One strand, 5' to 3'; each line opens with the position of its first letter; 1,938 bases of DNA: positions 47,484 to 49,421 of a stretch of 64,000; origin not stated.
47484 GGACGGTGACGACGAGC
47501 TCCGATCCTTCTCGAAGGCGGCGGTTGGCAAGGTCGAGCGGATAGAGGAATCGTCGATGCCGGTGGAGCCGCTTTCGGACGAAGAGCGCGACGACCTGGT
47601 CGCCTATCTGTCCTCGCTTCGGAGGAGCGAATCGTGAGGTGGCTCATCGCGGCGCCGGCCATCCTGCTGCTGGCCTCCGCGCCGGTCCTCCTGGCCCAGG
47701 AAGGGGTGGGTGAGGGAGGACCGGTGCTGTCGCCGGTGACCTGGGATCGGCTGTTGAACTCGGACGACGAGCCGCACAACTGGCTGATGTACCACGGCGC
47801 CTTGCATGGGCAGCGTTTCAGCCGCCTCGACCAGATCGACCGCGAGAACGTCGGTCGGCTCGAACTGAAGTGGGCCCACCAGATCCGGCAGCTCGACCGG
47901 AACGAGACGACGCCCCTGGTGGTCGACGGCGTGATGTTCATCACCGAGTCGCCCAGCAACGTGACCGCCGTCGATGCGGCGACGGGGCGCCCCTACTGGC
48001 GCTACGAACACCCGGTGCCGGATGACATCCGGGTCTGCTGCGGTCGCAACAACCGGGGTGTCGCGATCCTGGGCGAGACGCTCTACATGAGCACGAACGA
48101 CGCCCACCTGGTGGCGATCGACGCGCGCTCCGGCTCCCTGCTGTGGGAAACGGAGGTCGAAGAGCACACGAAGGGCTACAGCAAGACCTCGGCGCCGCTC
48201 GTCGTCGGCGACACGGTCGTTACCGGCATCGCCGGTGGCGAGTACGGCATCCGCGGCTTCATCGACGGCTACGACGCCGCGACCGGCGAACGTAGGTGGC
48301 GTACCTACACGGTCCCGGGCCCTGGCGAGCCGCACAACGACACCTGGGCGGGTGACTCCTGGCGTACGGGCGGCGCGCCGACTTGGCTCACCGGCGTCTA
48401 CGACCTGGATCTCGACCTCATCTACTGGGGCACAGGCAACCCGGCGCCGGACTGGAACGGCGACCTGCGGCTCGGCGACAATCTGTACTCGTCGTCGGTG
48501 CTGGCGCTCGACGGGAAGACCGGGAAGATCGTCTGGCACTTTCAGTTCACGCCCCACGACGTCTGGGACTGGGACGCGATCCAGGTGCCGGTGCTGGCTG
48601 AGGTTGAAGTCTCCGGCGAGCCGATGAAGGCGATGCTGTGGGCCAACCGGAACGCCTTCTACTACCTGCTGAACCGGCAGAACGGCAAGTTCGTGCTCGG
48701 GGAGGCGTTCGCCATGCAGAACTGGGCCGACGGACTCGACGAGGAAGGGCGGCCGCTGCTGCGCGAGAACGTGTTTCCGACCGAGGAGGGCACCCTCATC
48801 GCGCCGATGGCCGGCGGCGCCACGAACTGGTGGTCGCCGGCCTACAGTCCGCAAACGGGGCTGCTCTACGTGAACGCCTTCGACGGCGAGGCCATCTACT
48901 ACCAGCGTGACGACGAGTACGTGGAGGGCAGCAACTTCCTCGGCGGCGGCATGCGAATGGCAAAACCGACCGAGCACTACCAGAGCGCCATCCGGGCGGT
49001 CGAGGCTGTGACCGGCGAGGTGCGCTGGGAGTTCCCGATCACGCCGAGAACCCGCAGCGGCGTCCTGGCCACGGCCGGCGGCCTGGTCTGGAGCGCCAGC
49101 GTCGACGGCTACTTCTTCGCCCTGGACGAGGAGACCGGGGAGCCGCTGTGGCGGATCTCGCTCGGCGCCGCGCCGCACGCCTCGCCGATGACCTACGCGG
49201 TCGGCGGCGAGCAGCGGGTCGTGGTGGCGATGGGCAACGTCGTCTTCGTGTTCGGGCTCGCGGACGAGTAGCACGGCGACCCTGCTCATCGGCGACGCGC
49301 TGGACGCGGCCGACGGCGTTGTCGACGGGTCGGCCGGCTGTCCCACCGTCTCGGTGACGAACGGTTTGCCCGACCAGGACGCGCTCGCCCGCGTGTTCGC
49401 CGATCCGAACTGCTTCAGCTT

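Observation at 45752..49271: SDR - diheme cytochrome c - PQQ-ADH operon; D-x-D active-site motif suggests a lanthanide-dependent enzyme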

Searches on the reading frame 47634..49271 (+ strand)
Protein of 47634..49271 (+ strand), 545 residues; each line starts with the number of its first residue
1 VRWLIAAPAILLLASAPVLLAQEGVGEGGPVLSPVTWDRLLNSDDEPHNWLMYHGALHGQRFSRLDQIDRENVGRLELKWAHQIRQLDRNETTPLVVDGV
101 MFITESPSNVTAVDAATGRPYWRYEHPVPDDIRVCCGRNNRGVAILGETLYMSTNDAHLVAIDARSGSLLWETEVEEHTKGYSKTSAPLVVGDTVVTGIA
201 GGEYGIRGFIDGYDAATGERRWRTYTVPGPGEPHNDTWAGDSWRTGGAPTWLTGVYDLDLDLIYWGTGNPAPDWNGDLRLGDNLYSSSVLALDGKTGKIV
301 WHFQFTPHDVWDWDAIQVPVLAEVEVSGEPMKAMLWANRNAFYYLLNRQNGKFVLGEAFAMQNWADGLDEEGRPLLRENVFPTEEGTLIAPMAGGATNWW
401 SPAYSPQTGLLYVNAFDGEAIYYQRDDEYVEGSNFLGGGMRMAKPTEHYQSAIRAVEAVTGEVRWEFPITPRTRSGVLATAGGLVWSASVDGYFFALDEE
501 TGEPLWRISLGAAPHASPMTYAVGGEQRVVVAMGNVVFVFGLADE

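Call 7: search_protein_families(library=pfam, proteins=[window:47634-49271:+], max_evalue=0.01)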
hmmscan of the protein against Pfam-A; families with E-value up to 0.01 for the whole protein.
window:47634-49271:+ (545 aa): 4 families
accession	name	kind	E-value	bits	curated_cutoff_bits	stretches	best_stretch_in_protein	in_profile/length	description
PF01011.28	PQQ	-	7.5e-91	306.1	26.7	3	50-354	1-335/595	Glucose/ethanol/alcohol dehydrogenase, beta-propeller domain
PF13360.13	PQQ_2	-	5.6e-29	101.9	27.6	2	89-302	64-232/233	Outer membrane protein assembly factor BamB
PF13570.13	Beta-prop_ACSF4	-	3.1e-13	50.3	133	2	449-532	69-151/329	Beta-alanine-activating enzyme, beta-propeller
PF23727.1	Beta-prop_FAM234A_B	-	0.00016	20.8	26.4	0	110-180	54-123/467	FAM234A/B beta-propeller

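Call 8: search_protein_families(library=ncbifam, proteins=[window:47634-49271:+], max_evalue=0.01)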
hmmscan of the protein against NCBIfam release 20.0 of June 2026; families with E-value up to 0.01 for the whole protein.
window:47634-49271:+ (545 aa): 8 families
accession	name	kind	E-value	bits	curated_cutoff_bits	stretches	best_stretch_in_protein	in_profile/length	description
TIGR03075.1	PQQ_enz_alc_DH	subfamily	6.1e-163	543.2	480.05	1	33-534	4-527/530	PQQ-dependent dehydrogenase, methanol/ethanol family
TIGR04528.1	acido_non_PQQ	subfamily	1.2e-149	499.2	650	1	48-542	4-493/493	acido-empty-quinoprotein group A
TIGR03074.1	PQQ_membr_DH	subfamily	6.6e-61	206.1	832.65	2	42-354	149-501/783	membrane-bound PQQ-dependent dehydrogenase, glucose/quinate/shikimate family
TIGR03300.1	assembly_YfgL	equivalog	4.5e-22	78.3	285.2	2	75-224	39-171/377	outer membrane protein assembly factor BamB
NF008351.0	PRK11138.1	equivalog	8.9e-15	54.1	423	1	93-224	64-186/394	outer membrane protein assembly factor BamB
NF053615.1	SerThrKinAfsKStmc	equivalog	4.1e-12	45.6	1300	2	80-226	554-692/809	protein serine/threonine kinase AfsK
NF041516.1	PA2928_fam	subfamily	1.7e-06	27.7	70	0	110-177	71-132/376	PA2928 family protein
NF050114.1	Rv3212_fam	equivalog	2.4e-05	23.7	150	1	87-126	61-99/393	Rv3212 family protein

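Call 9: search_solved_structures(query=window:47634-49271:+, max_evalue=1e-20, show_alignments=3)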
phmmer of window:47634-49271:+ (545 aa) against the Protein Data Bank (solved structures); distinct sequences matched with E-value up to 1e-20: 26.
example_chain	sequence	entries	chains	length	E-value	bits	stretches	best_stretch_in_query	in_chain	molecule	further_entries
6zcv_A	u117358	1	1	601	2.3e-109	369.9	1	33-534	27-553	Quinoprotein ethanol dehydrogenase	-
6zcw_A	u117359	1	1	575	3.8e-109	369.2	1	42-534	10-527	Quinoprotein ethanol dehydrogenase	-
1kv9_A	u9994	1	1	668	2.2e-99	336.9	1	49-534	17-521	TYPE II QUINOHEMOPROTEIN ALCOHOL DEHYDROGENASE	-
1yiq_A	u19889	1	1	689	2.1e-93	317.2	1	36-533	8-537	Quinohemoprotein alcohol dehydrogenase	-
1kb0_A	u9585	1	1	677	1e-85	291.8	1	60-543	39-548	quinohemoprotein alcohol dehydrogenase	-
4mae_A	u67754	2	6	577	4.1e-82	279.9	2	229-543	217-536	Methanol dehydrogenase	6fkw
1flg_A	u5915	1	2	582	4.9e-82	279.6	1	35-534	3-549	PROTEIN (QUINOPROTEIN ETHANOL DEHYDROGENASE)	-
6dam_A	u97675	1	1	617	2.2e-80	274.2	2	222-534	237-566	Lanthanide-dependent methanol dehydrogenase XoxF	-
8gy2_A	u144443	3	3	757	4.1e-80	273.3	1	3-534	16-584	Alcohol dehydrogenase (quinone), dehydrogenase subunit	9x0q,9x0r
4tqo_B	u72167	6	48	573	6.4e-75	256.1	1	42-534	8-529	Methanol dehydrogenase protein, large subunit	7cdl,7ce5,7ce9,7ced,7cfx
6oc5_A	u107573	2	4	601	4.9e-72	246.6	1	56-534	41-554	Lanthanide-dependent methanol dehydrogenase XoxF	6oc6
2ad6_A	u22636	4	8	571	5.2e-71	243.3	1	49-530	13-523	Methanol dehydrogenase subunit 1 | METHANOL DEHYDROGENASE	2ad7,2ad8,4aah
1g72_A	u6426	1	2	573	5.2e-71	243.2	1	49-530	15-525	METHANOL DEHYDROGENASE HEAVY SUBUNIT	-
7o6z_A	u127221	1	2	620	1.4e-70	241.8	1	15-534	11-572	Methanol dehydrogenase (Cytochrome c) subunit 1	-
1lrw_A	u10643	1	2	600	1.3e-68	235.3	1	38-534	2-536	methanol dehydrogenase subunit 1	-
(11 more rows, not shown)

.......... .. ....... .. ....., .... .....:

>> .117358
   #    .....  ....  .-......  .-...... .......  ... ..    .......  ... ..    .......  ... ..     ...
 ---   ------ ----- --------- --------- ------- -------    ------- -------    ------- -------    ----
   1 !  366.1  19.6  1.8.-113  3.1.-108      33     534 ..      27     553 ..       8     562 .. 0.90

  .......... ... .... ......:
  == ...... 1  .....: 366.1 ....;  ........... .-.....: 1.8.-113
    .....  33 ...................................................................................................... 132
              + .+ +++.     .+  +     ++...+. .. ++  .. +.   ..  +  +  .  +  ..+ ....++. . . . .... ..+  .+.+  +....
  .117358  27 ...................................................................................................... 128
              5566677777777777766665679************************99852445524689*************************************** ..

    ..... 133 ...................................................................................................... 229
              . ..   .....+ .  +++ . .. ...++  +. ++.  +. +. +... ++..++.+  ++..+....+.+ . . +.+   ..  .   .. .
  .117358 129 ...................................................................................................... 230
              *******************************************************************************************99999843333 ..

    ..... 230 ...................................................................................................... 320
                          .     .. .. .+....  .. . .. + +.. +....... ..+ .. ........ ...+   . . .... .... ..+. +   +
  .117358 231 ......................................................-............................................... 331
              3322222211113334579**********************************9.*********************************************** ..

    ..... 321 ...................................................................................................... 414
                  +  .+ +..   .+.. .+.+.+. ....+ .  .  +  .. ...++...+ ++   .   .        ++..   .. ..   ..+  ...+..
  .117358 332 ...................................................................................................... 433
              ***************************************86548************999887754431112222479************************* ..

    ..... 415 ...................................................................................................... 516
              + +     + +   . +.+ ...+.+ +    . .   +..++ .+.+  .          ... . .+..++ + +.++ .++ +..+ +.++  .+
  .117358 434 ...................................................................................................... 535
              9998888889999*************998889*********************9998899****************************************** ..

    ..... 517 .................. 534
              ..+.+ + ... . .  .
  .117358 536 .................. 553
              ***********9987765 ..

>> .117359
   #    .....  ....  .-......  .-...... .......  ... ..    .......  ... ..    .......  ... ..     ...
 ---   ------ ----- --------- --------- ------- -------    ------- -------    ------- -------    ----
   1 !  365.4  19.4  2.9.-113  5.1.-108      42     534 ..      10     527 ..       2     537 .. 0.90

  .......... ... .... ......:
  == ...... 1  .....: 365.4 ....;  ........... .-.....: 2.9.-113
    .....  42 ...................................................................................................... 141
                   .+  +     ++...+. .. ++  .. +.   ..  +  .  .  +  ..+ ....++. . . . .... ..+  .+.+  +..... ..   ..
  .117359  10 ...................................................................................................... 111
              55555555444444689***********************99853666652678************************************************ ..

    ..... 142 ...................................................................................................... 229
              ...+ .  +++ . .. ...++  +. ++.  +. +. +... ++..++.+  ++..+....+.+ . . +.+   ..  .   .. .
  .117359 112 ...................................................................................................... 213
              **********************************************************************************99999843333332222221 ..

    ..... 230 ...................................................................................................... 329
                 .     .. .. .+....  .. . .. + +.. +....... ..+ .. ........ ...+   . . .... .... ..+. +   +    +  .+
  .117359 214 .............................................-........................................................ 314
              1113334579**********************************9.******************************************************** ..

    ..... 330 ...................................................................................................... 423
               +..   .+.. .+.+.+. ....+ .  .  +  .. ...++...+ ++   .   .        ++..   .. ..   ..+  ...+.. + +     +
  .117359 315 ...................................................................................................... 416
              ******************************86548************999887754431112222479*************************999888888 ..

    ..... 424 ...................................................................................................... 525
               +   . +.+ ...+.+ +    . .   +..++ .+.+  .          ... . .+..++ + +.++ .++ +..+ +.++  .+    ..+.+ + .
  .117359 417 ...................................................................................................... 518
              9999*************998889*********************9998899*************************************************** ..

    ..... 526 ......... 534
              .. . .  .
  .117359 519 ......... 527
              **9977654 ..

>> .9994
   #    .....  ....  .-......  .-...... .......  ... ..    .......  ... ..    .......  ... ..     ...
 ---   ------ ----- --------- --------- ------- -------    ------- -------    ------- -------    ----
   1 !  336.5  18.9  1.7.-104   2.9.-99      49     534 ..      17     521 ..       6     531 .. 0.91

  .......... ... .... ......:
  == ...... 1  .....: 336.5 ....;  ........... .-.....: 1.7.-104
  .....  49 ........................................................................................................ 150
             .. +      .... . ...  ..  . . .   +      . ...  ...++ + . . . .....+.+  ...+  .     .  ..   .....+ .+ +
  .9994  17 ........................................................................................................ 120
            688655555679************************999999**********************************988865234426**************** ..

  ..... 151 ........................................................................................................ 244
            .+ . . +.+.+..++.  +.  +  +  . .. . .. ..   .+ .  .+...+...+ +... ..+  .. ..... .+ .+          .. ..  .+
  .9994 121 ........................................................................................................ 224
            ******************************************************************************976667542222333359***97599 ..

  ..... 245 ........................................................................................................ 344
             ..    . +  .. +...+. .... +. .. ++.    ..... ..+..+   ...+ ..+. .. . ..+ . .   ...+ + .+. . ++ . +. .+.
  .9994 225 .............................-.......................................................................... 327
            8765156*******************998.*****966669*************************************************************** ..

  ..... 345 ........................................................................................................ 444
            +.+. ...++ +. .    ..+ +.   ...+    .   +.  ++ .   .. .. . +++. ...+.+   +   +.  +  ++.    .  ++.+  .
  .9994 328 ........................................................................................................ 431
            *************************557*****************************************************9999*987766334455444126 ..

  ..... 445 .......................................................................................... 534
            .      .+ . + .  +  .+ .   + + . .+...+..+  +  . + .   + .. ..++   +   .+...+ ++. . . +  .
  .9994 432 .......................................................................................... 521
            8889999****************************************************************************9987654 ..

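Call 11: find_homologous_proteins(query=window:47634-49271:+, max_evalue=1e-30)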
Query window:47634-49271:+ (545 aa): 8000 proteins with E <= 1e-30 among 8000 candidates; the best 120 are listed.
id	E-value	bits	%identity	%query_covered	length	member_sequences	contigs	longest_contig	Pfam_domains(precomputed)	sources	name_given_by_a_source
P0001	0.0e+0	1263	99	100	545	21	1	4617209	PF01011.29,PF13360.14,PF13570.14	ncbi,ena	-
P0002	0.0e+0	1092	86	99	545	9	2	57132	PF01011.29,PF13360.14,PF13570.14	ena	-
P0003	0.0e+0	1087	84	99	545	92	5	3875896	PF01011.29,PF13360.14,PF13570.14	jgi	-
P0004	0.0e+0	1083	84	98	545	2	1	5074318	PF01011.29,PF13360.14,PF13570.14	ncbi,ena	-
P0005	6.4e-276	935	71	99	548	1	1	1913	PF01011.29,PF13360.14,PF13570.14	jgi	jgi:alcohol dehydrogenase (cytochrome c)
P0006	3.9e-273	926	72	98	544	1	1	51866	PF01011.29,PF13360.14,PF13570.14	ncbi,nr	ncbi:MAG: PQQ-dependent dehydrogenase, methanol/ethanol family [Acidobacteriota bacterium]|nr:PQQ-de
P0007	1.7e-272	924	70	98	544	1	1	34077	PF01011.29,PF23727.2,PF13360.14,PF13570.14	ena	-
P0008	1.3e-269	914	70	100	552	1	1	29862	PF01011.29,PF13360.14,PF13570.14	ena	-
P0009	5.0e-269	912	72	95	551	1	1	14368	PF01011.29,PF13360.14,PF13570.14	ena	-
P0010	8.4e-269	911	71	97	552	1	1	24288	PF01011.29,PF13360.14,PF13570.14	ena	-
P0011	9.1e-269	911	71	96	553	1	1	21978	PF01011.29,PF13360.14,PF13570.14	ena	-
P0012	1.5e-268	910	71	97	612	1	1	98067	PF01011.29,PF13360.14,PF13570.14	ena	-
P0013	1.6e-268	910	71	96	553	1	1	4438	PF01011.29,PF13360.14,PF13570.14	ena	-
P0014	2.0e-268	910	72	95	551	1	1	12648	PF01011.29,PF13360.14,PF13570.14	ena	-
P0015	2.6e-268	910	71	97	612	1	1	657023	PF01011.29,PF13360.14,PF13570.14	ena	-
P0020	5.3e-268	909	71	96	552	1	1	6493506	PF01011.29,PF13360.14,PF13570.14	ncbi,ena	-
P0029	5.1e-267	905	70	100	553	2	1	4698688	PF01011.29,PF13360.14,PF13570.14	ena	-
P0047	2.7e-264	896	69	98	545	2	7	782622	PF01011.29,PF13360.14,PF13570.14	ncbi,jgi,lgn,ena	-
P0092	1.3e-258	878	68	97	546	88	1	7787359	PF01011.29,PF13360.14,PF13570.14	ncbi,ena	-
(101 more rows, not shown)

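Call 12: list_cluster_members(proteins=[P0001, P0004, P0020, P0092])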
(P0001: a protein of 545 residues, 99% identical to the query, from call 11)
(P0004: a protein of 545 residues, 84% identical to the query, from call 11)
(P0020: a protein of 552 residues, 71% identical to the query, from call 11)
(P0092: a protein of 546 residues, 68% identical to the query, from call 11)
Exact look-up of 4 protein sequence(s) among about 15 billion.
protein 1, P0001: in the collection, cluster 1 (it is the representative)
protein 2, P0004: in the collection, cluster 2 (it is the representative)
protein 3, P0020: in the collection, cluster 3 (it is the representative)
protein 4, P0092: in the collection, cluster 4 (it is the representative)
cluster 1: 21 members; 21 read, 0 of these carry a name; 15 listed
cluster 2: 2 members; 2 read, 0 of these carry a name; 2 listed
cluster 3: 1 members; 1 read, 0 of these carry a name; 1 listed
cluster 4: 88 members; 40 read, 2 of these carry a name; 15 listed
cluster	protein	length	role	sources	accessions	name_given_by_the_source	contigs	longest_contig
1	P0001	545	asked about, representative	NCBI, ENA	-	-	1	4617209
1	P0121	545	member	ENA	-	-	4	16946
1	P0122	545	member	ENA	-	-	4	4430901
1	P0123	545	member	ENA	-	-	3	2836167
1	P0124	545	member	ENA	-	-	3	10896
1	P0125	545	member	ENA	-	-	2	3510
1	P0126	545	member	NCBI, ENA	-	-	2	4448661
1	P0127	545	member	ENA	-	-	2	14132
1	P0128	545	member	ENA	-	-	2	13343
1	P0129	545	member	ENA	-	-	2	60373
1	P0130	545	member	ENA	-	-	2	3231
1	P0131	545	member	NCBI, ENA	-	-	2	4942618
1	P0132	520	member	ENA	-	-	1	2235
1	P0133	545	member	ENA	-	-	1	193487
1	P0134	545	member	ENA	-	-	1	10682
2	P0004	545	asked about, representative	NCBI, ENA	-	-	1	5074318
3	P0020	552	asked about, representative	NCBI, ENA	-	-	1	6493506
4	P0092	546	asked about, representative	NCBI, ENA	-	-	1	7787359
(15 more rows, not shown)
